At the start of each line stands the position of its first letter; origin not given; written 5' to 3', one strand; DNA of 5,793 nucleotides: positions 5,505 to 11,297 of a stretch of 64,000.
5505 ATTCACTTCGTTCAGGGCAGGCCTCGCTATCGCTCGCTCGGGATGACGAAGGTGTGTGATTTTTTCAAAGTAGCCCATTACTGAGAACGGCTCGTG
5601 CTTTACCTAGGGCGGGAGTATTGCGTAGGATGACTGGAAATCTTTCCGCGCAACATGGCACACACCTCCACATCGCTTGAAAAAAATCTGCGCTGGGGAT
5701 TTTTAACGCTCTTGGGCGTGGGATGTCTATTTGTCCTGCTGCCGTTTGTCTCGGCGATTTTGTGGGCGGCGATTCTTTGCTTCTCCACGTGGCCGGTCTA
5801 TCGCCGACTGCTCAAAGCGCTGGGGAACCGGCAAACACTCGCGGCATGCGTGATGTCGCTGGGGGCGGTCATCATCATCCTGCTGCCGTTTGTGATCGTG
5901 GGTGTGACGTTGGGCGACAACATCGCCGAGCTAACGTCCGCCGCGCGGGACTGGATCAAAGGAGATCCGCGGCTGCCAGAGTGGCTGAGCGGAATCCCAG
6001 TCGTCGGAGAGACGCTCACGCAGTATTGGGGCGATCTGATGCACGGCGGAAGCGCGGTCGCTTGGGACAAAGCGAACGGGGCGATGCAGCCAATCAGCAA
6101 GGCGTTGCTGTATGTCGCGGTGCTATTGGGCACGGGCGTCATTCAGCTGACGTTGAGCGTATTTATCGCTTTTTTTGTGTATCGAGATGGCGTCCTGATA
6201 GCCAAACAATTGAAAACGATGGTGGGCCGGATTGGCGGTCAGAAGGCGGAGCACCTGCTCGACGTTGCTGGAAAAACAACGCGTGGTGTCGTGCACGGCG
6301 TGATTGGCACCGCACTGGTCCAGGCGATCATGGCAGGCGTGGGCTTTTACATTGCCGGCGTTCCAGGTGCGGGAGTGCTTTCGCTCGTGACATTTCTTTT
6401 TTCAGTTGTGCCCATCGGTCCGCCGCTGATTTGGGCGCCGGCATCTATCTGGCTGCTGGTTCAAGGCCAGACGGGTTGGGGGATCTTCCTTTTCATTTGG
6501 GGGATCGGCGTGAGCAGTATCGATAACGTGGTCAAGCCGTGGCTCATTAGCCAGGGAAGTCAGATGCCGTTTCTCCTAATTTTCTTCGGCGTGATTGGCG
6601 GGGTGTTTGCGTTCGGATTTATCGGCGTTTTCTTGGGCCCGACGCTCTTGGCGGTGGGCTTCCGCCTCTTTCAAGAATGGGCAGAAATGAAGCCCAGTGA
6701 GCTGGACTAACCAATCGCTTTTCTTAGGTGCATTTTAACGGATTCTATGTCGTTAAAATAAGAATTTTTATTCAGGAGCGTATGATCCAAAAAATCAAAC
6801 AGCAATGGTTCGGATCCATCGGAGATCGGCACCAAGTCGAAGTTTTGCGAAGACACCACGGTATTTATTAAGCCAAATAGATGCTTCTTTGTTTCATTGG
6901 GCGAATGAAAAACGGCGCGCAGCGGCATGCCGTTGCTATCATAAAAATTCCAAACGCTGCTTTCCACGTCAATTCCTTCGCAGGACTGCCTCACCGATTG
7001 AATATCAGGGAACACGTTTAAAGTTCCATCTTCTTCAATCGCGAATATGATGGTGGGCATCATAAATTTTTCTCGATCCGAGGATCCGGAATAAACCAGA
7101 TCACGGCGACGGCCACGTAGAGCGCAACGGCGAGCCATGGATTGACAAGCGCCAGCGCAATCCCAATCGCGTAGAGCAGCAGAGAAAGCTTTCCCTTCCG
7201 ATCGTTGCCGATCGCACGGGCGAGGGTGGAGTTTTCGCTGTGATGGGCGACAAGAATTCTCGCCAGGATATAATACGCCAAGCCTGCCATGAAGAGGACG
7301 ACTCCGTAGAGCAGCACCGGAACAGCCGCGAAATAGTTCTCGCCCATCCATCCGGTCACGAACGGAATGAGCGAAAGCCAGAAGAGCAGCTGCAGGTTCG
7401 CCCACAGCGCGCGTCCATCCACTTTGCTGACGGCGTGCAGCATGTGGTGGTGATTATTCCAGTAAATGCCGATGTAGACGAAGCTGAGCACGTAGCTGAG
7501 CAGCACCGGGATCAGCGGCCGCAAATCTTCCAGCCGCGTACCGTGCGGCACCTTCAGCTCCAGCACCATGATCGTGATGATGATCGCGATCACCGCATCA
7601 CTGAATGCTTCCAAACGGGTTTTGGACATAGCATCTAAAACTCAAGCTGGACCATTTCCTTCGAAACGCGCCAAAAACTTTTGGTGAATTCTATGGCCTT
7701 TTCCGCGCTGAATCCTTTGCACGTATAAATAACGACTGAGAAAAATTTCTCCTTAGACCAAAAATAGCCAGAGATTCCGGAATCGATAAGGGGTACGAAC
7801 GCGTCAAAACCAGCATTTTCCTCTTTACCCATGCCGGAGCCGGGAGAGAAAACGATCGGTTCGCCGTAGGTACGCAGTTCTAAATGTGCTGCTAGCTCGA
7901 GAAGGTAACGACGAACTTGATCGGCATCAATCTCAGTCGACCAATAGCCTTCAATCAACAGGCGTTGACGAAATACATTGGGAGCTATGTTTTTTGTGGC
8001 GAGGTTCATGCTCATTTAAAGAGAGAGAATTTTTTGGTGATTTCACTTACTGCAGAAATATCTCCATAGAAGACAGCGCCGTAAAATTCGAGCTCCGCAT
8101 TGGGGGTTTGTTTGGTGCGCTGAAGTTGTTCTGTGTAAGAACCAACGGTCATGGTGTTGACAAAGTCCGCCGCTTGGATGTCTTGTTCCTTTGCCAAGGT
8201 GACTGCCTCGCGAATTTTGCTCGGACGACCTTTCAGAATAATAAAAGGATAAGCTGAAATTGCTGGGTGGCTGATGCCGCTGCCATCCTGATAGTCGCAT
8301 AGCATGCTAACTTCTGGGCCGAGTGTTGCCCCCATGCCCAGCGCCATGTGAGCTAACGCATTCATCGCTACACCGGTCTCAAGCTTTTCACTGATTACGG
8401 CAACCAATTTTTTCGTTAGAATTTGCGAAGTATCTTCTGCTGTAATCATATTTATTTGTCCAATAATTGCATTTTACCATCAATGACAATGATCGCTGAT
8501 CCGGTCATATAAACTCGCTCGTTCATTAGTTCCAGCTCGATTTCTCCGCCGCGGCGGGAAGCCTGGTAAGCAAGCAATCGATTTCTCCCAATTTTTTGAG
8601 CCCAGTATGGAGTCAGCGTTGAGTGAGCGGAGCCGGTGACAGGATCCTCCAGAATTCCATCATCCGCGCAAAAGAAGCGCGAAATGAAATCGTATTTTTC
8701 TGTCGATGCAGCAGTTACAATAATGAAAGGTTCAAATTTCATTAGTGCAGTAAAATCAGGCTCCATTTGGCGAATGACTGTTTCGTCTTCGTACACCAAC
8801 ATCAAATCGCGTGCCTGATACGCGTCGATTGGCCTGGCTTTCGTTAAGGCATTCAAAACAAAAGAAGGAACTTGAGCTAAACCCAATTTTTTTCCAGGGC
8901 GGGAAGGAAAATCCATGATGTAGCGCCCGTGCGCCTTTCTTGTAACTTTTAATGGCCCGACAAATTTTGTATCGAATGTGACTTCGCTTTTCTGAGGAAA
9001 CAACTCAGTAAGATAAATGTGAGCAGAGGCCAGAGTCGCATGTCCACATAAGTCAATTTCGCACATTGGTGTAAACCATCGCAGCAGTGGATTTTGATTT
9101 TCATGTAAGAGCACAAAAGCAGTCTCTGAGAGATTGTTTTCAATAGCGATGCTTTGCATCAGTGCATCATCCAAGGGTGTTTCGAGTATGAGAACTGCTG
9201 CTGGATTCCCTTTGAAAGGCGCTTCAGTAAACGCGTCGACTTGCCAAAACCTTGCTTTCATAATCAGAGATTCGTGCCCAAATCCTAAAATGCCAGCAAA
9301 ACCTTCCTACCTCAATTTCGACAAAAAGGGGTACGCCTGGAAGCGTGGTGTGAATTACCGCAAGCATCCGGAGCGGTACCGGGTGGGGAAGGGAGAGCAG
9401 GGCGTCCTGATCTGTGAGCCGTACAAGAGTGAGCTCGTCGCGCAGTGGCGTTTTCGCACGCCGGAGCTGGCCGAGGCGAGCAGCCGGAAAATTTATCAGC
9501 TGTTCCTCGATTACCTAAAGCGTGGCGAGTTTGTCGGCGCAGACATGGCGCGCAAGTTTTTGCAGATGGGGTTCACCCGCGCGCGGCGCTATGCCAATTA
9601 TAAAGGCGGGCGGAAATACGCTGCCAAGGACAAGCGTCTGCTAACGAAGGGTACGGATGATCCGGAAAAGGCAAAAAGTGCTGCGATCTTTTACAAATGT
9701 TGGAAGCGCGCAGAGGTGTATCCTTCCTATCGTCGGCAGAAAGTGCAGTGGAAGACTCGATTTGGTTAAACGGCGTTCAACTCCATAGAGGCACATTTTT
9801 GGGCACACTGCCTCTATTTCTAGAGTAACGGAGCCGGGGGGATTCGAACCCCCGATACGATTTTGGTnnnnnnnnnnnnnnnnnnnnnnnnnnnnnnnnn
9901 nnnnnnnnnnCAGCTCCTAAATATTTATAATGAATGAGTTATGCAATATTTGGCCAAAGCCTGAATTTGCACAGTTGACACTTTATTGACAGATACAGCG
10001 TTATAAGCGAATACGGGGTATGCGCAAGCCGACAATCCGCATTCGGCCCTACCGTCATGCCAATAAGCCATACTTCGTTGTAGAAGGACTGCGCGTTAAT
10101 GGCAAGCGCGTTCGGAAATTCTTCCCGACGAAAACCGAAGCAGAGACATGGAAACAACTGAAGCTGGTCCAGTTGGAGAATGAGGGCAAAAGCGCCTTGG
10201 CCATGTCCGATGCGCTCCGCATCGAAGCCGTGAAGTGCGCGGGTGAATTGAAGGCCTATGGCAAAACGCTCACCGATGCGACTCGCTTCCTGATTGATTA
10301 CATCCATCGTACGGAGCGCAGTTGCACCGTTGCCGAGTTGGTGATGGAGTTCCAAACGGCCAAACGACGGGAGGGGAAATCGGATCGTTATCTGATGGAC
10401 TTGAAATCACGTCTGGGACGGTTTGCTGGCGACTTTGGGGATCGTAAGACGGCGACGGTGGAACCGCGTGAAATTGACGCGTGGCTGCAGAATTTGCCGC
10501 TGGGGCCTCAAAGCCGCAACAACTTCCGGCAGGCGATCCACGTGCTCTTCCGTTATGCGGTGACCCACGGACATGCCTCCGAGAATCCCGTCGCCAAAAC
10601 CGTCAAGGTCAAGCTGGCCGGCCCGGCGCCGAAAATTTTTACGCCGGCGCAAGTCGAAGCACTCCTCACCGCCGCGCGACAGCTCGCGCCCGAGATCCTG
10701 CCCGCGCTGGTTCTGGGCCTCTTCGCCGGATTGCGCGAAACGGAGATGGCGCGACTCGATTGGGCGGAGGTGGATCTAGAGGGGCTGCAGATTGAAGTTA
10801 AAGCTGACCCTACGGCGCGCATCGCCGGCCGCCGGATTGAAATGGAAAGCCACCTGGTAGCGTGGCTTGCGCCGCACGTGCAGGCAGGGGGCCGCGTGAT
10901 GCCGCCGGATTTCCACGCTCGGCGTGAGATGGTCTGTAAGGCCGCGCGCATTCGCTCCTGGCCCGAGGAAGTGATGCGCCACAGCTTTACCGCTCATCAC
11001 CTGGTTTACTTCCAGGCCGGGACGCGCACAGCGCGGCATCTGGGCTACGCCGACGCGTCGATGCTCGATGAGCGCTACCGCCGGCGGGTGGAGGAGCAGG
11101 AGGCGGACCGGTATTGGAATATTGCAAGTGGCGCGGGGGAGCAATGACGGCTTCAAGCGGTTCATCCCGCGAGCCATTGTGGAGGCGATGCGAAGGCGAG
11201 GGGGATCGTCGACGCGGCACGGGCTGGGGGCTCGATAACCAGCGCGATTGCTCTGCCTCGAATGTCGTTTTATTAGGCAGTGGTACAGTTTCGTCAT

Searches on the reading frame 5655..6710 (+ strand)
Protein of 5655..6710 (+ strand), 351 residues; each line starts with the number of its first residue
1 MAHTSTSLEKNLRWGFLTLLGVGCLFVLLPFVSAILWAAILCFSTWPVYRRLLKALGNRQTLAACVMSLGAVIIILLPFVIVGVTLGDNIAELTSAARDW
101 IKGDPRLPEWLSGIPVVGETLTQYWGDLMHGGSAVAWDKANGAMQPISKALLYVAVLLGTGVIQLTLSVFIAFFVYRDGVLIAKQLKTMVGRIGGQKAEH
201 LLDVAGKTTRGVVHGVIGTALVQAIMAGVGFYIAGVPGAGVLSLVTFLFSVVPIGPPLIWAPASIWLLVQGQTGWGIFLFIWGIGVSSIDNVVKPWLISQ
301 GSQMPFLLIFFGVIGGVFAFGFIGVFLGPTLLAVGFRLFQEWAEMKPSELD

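Call 38: search_protein_families(library=pfam, proteins=[window:5655-6710:+])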
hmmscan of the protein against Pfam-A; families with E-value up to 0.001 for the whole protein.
window:5655-6710:+ (351 aa): 1 family
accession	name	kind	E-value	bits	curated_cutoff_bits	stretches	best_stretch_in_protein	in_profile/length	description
PF01594.21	AI-2E_transport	-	1.2e-39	136.9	34.3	1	16-342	6-326/327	AI-2E family transporter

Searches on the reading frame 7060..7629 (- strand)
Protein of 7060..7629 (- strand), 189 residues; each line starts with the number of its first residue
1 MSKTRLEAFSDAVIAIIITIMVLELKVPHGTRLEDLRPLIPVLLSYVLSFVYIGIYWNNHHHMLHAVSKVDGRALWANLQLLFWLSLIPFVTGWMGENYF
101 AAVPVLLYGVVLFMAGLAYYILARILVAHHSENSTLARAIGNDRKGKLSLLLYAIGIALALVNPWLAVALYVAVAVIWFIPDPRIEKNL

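Call 38: search_protein_families(library=pfam, proteins=[window:7060-7629:-])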
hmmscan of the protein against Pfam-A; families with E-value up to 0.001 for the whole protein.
window:7060-7629:- (189 aa): 1 family
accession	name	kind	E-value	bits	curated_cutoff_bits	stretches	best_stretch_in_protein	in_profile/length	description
PF06736.16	TMEM175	-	2e-32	111.9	25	1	5-89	1-88/88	Endosomal/lysosomal potassium channel TMEM175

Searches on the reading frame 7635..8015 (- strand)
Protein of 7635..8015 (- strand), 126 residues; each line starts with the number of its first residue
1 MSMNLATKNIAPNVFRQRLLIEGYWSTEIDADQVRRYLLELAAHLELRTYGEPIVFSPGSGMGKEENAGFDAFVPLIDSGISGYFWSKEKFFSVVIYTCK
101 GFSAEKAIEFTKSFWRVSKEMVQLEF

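Call 38: search_protein_families(library=pfam, proteins=[window:7635-8015:-])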
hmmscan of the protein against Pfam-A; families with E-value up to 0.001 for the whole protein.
window:7635-8015:- (126 aa): 1 family
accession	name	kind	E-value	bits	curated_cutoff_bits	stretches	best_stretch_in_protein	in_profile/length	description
PF02675.21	AdoMet_dc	-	2.1e-06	28.4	25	1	30-119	16-98/107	S-adenosylmethionine decarboxylase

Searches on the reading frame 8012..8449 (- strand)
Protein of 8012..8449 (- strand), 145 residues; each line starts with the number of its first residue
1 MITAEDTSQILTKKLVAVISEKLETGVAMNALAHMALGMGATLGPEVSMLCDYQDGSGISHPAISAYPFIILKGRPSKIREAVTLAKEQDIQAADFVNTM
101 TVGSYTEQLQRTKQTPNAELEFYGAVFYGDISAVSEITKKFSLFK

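Call 38: search_protein_families(library=pfam, proteins=[window:8012-8449:-])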
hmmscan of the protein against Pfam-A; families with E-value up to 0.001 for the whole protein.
window:8012-8449:- (145 aa): 1 family
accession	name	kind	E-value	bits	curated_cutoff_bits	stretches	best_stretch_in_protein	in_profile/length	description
PF09391.15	DUF2000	-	4.6e-33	114.4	25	1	13-145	1-133/133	Protein of unknown function (DUF2000)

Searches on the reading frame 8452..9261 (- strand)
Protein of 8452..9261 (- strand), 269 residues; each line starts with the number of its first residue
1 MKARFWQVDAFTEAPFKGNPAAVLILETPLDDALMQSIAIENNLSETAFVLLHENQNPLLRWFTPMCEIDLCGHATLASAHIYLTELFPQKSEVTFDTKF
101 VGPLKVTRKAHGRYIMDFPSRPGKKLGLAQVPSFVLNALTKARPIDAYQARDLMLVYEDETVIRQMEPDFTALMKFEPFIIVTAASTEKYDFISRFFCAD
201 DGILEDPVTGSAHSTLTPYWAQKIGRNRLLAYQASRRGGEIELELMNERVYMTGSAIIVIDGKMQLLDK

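Call 8: search_protein_families(library=pfam, proteins=[window:8452-9261:-])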
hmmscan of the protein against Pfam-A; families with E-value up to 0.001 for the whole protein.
window:8452-9261:- (269 aa): 1 family
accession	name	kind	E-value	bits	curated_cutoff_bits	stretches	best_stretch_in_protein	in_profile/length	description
PF02567.21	PhzC-PhzF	-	2.2e-57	195.2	27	1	8-262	1-281/281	Phenazine biosynthesis-like protein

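Call 42: find_encoding_contigs(protein=window:8452-9261:-, flank=10000, max_places=10)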
Protein window:8452-9261:- (269 aa): 1 contig read that carries it; 1 place shown.
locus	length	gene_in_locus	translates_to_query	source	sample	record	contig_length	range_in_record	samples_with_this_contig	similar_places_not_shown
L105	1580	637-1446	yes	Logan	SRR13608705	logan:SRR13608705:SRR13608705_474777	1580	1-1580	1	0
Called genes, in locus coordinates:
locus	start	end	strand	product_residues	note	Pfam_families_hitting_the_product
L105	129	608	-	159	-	PF14328:DUF4385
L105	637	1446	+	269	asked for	PF02567:PhzC-PhzF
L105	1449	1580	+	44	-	?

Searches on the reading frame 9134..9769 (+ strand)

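Call 8: search_protein_families(library=pfam, proteins=[window:9134-9769:+])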
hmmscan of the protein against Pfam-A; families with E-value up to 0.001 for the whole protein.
window:9134-9769:+ (211 aa): 1 family
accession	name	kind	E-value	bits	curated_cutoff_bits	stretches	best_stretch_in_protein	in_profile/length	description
PF14328.11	DUF4385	-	1.1e-59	201.3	27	1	72-208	8-147/148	Domain of unknown function (DUF4385)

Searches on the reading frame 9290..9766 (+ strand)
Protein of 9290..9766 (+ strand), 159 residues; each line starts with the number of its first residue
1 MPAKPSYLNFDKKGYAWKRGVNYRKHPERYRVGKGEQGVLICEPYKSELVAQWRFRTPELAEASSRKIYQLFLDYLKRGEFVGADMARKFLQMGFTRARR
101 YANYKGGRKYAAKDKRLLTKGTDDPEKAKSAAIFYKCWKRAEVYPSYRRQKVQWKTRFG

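Call 55: find_related_loci(query=window:9290-9766:+, collection=metagenome_contigs, flank=10000)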
Query window:9290-9766:+ (159 aa) in metagenome_contigs; peptide patterns used: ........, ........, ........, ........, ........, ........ (x = any residue, [..] = any of these).
599 stretches matched a pattern (row limit reached: there are more); 541 encode a relative of the query (tblastn E <= 1e-3); the best 80 are kept; 80 distinct loci.
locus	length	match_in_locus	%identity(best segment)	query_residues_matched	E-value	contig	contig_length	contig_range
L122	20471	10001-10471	68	3-159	3e-71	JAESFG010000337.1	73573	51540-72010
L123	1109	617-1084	69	4-159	2e-75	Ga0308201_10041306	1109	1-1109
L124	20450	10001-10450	70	9-159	2e-69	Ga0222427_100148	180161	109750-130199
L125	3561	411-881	67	3-159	3e-69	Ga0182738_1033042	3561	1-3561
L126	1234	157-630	68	3-159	5e-73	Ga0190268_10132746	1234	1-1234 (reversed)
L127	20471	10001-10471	66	4-159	4e-67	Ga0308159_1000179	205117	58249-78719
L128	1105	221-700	64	1-159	4e-71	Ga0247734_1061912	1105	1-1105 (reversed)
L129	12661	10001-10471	66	4-159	4e-66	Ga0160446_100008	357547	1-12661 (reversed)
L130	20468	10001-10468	67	5-159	2e-66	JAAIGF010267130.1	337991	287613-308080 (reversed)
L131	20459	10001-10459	63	7-159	6e-66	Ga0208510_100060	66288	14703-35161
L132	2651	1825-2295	66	4-159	8e-66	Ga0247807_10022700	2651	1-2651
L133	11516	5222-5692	67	4-159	3e-65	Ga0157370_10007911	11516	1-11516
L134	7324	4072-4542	65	4-159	4e-65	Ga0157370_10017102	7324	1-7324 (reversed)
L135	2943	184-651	62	5-159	9e-65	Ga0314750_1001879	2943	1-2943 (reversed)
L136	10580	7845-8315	64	4-159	2e-64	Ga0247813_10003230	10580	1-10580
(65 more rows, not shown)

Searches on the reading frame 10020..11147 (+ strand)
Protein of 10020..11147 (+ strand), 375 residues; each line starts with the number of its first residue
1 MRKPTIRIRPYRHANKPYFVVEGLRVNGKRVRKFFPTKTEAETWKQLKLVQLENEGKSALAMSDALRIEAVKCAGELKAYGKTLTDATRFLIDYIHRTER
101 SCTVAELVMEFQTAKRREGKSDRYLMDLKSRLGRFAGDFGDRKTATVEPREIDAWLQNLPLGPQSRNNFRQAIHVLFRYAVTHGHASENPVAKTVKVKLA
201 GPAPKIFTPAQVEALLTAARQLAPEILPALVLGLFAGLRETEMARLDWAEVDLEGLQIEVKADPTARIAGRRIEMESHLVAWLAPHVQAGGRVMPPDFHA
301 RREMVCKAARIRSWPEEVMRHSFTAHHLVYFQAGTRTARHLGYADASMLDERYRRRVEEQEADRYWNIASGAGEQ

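Call 7: search_protein_families(library=pfam, proteins=[window:10020-11147:+])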
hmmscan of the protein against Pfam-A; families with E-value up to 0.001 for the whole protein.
window:10020-11147:+ (375 aa): 2 families
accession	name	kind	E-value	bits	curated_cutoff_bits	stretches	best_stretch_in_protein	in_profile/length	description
PF22022.2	Phage_int_M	-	2.4e-06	28.1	27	1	113-193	9-92/96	Phage integrase central domain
PF00589.27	Phage_integrase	-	0.00088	19.5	27.1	0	207-284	3-80/172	Phage integrase family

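Call 65: search_protein_families(library=ncbifam, proteins=[window:10020-11147:+], max_evalue=0.001)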
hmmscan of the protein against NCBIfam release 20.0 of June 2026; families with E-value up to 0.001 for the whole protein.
window:10020-11147:+ (375 aa): 4 families
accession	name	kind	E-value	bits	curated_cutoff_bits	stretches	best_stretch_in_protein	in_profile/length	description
TIGR02225.1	recomb_XerD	equivalog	6.6e-10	38.8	329.6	1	124-261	21-161/290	site-specific tyrosine recombinase XerD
NF001399.0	PRK00283.1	subfamily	1.1e-09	38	279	1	124-258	30-168/300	tyrosine recombinase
NF040815.2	recomb_XerA_Arch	equivalog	5.8e-08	32.6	220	1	110-262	2-150/263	site-specific tyrosine recombinase/integron integrase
TIGR02224.1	recomb_XerC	equivalog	2.5e-07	30.4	335.15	1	122-258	19-162/295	tyrosine recombinase XerC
